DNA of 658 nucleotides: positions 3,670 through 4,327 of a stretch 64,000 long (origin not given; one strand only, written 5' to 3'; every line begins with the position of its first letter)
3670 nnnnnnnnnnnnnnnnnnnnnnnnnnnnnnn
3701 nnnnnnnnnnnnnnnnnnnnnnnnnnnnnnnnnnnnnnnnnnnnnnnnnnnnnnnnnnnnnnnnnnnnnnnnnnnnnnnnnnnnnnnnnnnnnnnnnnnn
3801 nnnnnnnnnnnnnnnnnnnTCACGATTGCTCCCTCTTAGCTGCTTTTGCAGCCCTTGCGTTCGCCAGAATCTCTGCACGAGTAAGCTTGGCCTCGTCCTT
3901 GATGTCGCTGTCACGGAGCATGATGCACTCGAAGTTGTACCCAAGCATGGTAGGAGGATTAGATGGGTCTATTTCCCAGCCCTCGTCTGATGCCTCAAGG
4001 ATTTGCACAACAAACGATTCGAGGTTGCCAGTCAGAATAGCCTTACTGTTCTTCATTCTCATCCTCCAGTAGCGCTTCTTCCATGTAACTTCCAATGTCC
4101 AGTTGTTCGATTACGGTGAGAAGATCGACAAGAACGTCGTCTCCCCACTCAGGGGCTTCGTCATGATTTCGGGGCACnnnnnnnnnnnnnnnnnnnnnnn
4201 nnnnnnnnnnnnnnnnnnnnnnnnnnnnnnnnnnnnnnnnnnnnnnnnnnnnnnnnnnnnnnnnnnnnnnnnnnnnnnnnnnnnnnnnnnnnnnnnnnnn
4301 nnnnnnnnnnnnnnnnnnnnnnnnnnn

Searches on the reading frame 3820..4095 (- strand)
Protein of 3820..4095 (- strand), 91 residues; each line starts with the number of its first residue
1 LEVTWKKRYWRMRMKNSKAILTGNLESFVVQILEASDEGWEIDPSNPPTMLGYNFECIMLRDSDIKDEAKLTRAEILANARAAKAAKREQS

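Call 10: search_protein_families(library=phrogs, proteins=[window:3820-4095:-], max_evalue=0.01)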
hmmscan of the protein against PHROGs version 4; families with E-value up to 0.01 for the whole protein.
window:3820-4095:- (91 aa): 0 families

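Call 11: search_protein_families(library=pfam, proteins=[window:3820-4095:-], max_evalue=0.01)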
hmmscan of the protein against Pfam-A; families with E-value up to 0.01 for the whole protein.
window:3820-4095:- (91 aa): 0 families

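Call 48: find_homologous_proteins(query=window:3820-4059:-, max_evalue=0.001)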
Query window:3820-4059:- (79 aa): 18 proteins with E <= 0.001 among 22 candidates.
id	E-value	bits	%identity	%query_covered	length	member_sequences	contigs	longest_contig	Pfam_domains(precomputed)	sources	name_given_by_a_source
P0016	6.0e-43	161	100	99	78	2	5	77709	-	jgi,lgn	jgi:hypothetical protein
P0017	1.8e-40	153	94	99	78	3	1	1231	-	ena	-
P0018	3.5e-37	143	88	99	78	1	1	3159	-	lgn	-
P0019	1.2e-20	90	55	81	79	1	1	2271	-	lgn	-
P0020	3.5e-19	86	56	81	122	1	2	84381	-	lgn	-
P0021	5.5e-15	72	45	76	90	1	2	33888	-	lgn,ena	-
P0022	3.4e-10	57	43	68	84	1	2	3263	-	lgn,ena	-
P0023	7.3e-10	56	63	61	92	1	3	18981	-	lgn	-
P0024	1.7e-8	52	45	72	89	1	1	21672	-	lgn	-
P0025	2.6e-7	48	37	78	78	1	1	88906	-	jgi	jgi:hypothetical protein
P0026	2.8e-7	48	46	62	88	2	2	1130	-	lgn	-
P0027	3.3e-7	48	41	72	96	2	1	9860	-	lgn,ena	-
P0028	5.1e-7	47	51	53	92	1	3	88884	-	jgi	jgi:hypothetical protein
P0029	2.5e-6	45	47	53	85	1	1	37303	-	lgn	-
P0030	2.7e-6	45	55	52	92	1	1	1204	-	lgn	-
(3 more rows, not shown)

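Call 49: find_encoding_contigs(protein=P0016, flank=10000, max_places=5)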
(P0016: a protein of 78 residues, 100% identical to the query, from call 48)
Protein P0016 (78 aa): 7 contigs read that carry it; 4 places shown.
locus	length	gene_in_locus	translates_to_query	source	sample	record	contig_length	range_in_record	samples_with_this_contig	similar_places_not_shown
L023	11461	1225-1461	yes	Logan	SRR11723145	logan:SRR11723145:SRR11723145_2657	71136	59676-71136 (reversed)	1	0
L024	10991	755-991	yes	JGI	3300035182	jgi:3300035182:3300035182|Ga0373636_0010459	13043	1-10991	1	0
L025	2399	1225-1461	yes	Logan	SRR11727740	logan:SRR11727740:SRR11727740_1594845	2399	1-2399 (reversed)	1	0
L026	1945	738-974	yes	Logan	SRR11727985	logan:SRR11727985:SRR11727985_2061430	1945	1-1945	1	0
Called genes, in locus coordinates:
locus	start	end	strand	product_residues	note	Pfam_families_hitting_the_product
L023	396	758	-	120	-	-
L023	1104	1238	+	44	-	-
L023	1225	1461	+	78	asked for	-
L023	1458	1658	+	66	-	-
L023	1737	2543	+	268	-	PF02562:PhoH, PF13604:AAA_30 (weak), PF13245:AAA_19 (weak)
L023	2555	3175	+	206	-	PF00574:CLP_protease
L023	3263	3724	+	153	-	-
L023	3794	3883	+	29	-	-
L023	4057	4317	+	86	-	-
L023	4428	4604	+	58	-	-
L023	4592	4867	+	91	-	-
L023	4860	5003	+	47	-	-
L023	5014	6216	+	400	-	PF21189:PHA02142, PF09414:RNA_ligase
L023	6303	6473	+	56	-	-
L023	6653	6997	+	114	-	PF01139:RtcB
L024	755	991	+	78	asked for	-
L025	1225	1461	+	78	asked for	-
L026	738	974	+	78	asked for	-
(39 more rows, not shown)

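Call 50: find_encoding_contigs(protein=P0020, flank=4000, max_places=2)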
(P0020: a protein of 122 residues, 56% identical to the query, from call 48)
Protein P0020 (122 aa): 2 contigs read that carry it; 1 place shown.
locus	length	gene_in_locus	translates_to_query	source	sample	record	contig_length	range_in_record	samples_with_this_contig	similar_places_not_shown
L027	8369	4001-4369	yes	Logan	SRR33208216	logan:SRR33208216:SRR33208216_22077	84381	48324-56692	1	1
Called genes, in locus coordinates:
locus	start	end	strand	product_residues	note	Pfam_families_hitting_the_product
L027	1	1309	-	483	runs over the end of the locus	PF03237:Terminase_6N, PF17289:Terminase_6C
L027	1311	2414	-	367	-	-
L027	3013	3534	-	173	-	-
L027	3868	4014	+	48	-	-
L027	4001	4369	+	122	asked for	-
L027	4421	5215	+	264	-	PF02562:PhoH, PF13245:AAA_19, PF13604:AAA_30 (weak)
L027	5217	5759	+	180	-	-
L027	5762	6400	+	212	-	PF01972:SDH_protease (weak), PF00574:CLP_protease, PF25145:NfeD1b_N (weak)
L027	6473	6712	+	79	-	-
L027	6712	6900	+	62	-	-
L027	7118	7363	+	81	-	-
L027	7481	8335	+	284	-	PF02498:Bro-N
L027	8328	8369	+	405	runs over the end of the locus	PF21189:PHA02142, PF09414:RNA_ligase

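Call 51: find_encoding_contigs(protein=P0025, flank=4000, max_places=2)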
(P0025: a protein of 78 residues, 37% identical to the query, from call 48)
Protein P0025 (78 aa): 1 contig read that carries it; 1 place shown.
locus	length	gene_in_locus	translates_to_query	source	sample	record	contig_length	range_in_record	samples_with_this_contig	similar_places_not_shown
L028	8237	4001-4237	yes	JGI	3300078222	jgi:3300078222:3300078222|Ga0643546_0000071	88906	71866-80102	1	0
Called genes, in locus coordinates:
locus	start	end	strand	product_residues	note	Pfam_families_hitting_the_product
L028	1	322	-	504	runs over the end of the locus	PF06074:Portal_Mu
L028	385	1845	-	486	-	PF03237:Terminase_6N, PF17289:Terminase_6C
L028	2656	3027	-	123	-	-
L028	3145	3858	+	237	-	-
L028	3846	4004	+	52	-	-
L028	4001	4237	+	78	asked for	-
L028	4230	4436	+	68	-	-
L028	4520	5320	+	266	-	PF02562:PhoH, PF13604:AAA_30 (weak), PF13245:AAA_19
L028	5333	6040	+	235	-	PF00574:CLP_protease, PF25145:NfeD1b_N (faint)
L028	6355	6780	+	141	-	PF10686:YAcAr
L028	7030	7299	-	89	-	-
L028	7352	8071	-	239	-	PF00239:Resolvase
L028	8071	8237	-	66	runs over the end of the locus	-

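Call 52: find_encoding_contigs(protein=P0028, flank=4000, max_places=2)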
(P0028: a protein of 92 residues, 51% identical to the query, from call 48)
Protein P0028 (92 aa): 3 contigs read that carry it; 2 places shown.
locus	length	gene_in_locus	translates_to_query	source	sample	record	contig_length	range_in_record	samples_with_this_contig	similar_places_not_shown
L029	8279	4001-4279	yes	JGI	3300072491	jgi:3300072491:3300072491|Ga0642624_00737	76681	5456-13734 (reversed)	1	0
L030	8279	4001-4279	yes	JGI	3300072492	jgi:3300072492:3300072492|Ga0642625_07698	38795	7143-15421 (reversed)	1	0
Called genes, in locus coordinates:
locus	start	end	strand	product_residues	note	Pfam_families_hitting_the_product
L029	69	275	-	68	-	PF17289:Terminase_6C (weak)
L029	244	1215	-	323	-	PF03237:Terminase_6N (weak)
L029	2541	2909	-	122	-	-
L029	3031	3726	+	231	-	-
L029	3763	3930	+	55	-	-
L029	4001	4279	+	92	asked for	-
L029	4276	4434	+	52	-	-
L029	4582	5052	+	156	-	PF02562:PhoH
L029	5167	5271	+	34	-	-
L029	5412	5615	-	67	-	-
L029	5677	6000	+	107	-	-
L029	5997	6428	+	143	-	-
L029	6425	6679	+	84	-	-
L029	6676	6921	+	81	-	-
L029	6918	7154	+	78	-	-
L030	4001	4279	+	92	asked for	-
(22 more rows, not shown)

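Call 63: find_encoding_contigs(protein=P0021, flank=4000, max_places=1)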
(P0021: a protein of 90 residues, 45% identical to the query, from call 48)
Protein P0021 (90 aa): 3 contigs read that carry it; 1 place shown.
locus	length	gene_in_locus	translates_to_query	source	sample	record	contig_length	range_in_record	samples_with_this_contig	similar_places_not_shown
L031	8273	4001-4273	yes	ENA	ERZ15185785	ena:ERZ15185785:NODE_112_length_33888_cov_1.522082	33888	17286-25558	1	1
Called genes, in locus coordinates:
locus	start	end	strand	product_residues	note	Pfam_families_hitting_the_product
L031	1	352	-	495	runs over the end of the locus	PF04466:Terminase_3 (weak), PF03237:Terminase_6N, PF17289:Terminase_6C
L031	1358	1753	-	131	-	-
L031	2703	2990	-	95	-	-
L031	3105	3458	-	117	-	-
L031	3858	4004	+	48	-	-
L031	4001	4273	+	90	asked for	-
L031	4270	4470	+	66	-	-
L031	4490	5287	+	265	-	PF02562:PhoH, PF13245:AAA_19, PF13604:AAA_30, PF13401:AAA_22 (weak)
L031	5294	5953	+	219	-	PF00574:CLP_protease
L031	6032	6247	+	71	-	-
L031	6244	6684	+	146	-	PF01661:Macro (faint)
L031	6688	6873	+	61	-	-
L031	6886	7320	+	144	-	PF24240:DUF7448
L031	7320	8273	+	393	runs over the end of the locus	PF21189:PHA02142, PF09414:RNA_ligase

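Call 64: find_encoding_contigs(protein=P0023, flank=4000, max_places=1)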
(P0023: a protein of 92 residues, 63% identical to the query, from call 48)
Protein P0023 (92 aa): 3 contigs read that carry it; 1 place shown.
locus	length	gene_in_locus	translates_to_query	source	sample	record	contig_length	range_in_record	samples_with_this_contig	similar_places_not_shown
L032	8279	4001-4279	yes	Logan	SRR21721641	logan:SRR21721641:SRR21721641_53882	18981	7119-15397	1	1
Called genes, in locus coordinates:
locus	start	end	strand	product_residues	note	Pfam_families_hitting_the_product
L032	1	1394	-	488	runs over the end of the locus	PF03237:Terminase_6N, PF04466:Terminase_3 (faint), PF17289:Terminase_6C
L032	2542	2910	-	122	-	-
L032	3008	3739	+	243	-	-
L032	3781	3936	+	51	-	-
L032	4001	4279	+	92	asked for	-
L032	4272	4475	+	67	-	-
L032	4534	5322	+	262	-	PF02562:PhoH, PF13245:AAA_19, PF13604:AAA_30 (faint)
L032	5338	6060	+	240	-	PF00574:CLP_protease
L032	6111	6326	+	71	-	-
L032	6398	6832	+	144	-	-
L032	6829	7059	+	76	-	-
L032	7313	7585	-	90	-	-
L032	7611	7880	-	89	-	-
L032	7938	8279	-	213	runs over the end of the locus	PF00239:Resolvase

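Call 65: find_encoding_contigs(protein=P0024, flank=4000, max_places=1)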
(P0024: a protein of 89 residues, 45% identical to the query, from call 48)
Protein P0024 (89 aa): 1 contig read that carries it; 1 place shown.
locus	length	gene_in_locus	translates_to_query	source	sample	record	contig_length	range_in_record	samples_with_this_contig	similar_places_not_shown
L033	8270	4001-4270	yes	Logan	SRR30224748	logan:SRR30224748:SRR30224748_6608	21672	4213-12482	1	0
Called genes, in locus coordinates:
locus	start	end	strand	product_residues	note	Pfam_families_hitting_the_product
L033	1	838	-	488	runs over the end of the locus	PF03237:Terminase_6N, PF04466:Terminase_3 (faint), PF17289:Terminase_6C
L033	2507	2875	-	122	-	-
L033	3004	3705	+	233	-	-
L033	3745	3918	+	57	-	-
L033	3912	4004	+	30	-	-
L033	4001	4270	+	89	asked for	-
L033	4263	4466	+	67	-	-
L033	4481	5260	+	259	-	PF02562:PhoH, PF13245:AAA_19 (weak), PF13604:AAA_30 (weak)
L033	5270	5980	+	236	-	PF00574:CLP_protease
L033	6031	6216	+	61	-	-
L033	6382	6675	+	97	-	-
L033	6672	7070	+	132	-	PF10686:YAcAr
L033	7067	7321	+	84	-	-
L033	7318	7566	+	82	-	-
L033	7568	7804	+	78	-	-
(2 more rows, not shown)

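Call 66: find_encoding_contigs(protein=P0029, flank=4000, max_places=1)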
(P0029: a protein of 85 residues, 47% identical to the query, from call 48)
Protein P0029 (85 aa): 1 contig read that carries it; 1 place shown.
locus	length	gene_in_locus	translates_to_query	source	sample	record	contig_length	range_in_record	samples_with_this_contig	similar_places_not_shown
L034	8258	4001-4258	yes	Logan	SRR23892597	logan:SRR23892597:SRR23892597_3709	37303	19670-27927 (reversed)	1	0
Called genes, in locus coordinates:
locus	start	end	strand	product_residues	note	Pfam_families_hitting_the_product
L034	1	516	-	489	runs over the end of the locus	PF03237:Terminase_6N, PF04466:Terminase_3 (faint), PF17289:Terminase_6C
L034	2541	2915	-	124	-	-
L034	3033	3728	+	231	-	-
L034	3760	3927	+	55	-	-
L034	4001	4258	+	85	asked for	-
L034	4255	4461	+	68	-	-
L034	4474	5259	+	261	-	PF02562:PhoH, PF13245:AAA_19, PF13604:AAA_30 (weak)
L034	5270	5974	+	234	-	PF00574:CLP_protease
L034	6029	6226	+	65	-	-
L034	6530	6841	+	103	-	-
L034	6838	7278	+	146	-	PF10686:YAcAr (faint)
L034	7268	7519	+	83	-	-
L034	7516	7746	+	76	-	-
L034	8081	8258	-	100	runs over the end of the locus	-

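Call 89: search_dna_similar(query=window:3820-4056:-, collection=phages, mode=protein, max_evalue=0.01, max_rows=20)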
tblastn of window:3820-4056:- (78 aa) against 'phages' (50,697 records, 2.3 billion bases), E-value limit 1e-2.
No match.

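Call 105: predict_structure(alignment_id=A5)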
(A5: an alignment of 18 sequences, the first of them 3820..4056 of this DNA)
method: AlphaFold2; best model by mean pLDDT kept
length: 78 residues; sequences in the alignment: 18
mean_pLDDT: 87.0   pTM: 0.59
mean pLDDT of the five models: 87.0, 85.5, 85.3, 83.3, 83.0
residues with pLDDT >= 90: 46; 70-90: 21; 50-70: 11; < 50: 0
segments of 3 or more residues with pLDDT < 50: none
pLDDT, mean of each block of 10 residues (from residue 1): 90 98 94 95 93 64 85 74
secondary structure, 60 per line:
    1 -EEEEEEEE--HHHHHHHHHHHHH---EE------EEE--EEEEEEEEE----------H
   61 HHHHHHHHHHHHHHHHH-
elements in order: E2-9 H12-24 E36-38 E41-49 H60-77

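Call 107: fold_search(model_id=the predicted structure, library=pdb)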
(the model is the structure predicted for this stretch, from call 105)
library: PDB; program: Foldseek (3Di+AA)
matches with E <= 10: 318; with E <= 0.001: 0
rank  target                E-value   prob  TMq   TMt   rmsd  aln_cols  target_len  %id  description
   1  1zpv_A                1.3e-01  0.96  0.49  0.46   2.8        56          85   18  ACT domain protein from Streptococcus pneumoniae (released 2005-06-28)
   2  1zpv_B                1.3e-01  0.96  0.49  0.46   2.8        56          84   18  ACT domain protein from Streptococcus pneumoniae (released 2005-06-28)
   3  1zpv_C                2.1e-01  0.93  0.50  0.45   3.0        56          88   21  ACT domain protein from Streptococcus pneumoniae (released 2005-06-28)
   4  2ma8_MODEL_1_A        2.3e-01  0.51  0.36  0.34   5.2        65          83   12  Solution NMR Structure of Salmonella typhimurium LT2 Secreted Protein SrfN: Northeast Structural Genomics Cons (released 2013-09-04)
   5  7dl8_B                4.4e-01  0.44  0.38  0.30   8.0        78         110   15  Crystal structure of ALBA1 from Trypanosoma brucei (released 2021-06-23)
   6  9en1_E                5.1e-01  0.89  0.43  0.62   2.8        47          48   11  FliG interacting domain of SpFlhF (FID) (released 2025-03-26)
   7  1j5u                  5.4e-01  0.30  0.33  0.23   4.3        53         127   17  CRYSTAL STRUCTURE OF AN ARCHEASE, POSSIBLE CHAPERONE (TM1083) FROM THERMOTOGA MARITIMA AT 2.0 A RESOLUTION (released 2002-07-31)
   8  9en1_F                6.6e-01  0.72  0.41  0.58   3.0        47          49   15  FliG interacting domain of SpFlhF (FID) (released 2025-03-26)
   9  9s4v_A                9.2e-01  0.41  0.42  0.18   3.4        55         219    9  AcuB from Bacillus subtilis with AMP and ADP (released 2026-02-25)
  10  7dl8_D                9.2e-01  0.28  0.38  0.31   8.3        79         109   15  Crystal structure of ALBA1 from Trypanosoma brucei (released 2021-06-23)
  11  8ucg_B                9.9e-01  0.57  0.41  0.10   2.6        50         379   12  Thermophilic RNA Ligase from Palaeococcus pacificus K92A (released 2024-02-21)
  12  3r2d_J                9.9e-01  0.30  0.39  0.38   8.9        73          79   18  Crystal Structure of Antitermination Factors NusB and NusE in complex with dsRNA (released 2011-06-22)
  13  7dl8_A                1.1e+00  0.20  0.34  0.28   8.6        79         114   16  Crystal structure of ALBA1 from Trypanosoma brucei (released 2021-06-23)
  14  9dcz_D                1.1e+00  0.16  0.31  0.23   3.7        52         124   12  Designed allosteric facilitated dissociation switch AS1 in complex state TH with methylated lysines, crystal #1 (released 2025-08-20)
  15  5a0w_G                1.1e+00  0.23  0.32  0.17   4.5        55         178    5  THE CRYSTAL STRUCTURE OF I-DMOI E117A IN COMPLEX WITH ITS TARGET DNA AND IN THE PRESENCE OF 2MM MN (released 2016-05-11)
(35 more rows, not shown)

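Call 111: find_related_loci(query=A5, collection=metagenome_contigs, flank=5000)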
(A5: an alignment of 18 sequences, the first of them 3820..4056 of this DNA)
Query A5 (78 aa) in metagenome_contigs; peptide patterns used: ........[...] (x = any residue, [..] = any of these).
600 stretches matched a pattern, but none encodes a relative of the query by tblastn (E <= 1e-3).

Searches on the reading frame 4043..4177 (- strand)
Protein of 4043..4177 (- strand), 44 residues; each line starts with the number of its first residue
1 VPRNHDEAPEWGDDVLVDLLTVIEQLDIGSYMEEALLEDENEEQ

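Call 10: search_protein_families(library=phrogs, proteins=[window:4043-4177:-], max_evalue=0.01)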
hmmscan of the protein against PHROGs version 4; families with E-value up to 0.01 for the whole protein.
window:4043-4177:- (44 aa): 0 families

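Call 11: search_protein_families(library=pfam, proteins=[window:4043-4177:-], max_evalue=0.01)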
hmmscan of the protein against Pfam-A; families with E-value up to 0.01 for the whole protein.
window:4043-4177:- (44 aa): 0 families

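Call 81: search_protein_families(library=pfam, alignment_id=A3, max_evalue=0.05)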
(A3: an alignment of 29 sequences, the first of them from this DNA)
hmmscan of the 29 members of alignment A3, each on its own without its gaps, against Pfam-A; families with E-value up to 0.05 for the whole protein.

A. member 1, seq(44 aa): 0 families

B. families by the number of members that match (of 29 scanned): 9 families
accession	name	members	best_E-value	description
PF23940.1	DUF7275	1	1.2e-31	Domain of unknown function (DUF7275)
PF24240.1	DUF7448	1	5e-12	Domain of unknown function (DUF7448)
PF23942.1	DUF7277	1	3.7e-08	Domain of unknown function (DUF7277)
PF22275.1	DUF6957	1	0.0015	Domain of unknown function (DUF6957)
PF22737.1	NNH6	1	0.0054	NACHT N-terminal Helical domain 6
PF13118.11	DUF3972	1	0.019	Protein of unknown function (DUF3972)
PF01658.22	Inos-1-P_synth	1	0.02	Myo-inositol-1-phosphate synthase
PF16894.10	DUF5084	1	0.029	Domain of unknown function (DUF5084)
PF04691.17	ApoC-I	1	0.034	Apolipoprotein C-I (ApoC-1)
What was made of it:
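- On Mu Ner operator / Ner (HTH_35) system: Pfam found no HTH_35 hit (call 81).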

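Call 82: search_protein_families(library=phrogs, alignment_id=A3, max_evalue=0.001)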
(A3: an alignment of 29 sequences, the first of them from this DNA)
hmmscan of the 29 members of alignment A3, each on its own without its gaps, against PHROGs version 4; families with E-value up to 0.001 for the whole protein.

A. member 1, seq(44 aa): 0 families

B. families by the number of members that match (of 29 scanned): 9 families
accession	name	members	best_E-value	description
phrog_2141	-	1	2.9e-41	-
phrog_2650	-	1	1.8e-22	-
phrog_6944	-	1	8.6e-12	-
phrog_8428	-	1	1.1e-10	-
phrog_6006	-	1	5.3e-09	-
phrog_4856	-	1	5.3e-09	nucleoside triphosphate pyrophosphohydrolase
phrog_2380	-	1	3e-08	-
phrog_20586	-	1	2.4e-06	-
phrog_12255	-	1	0.00031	-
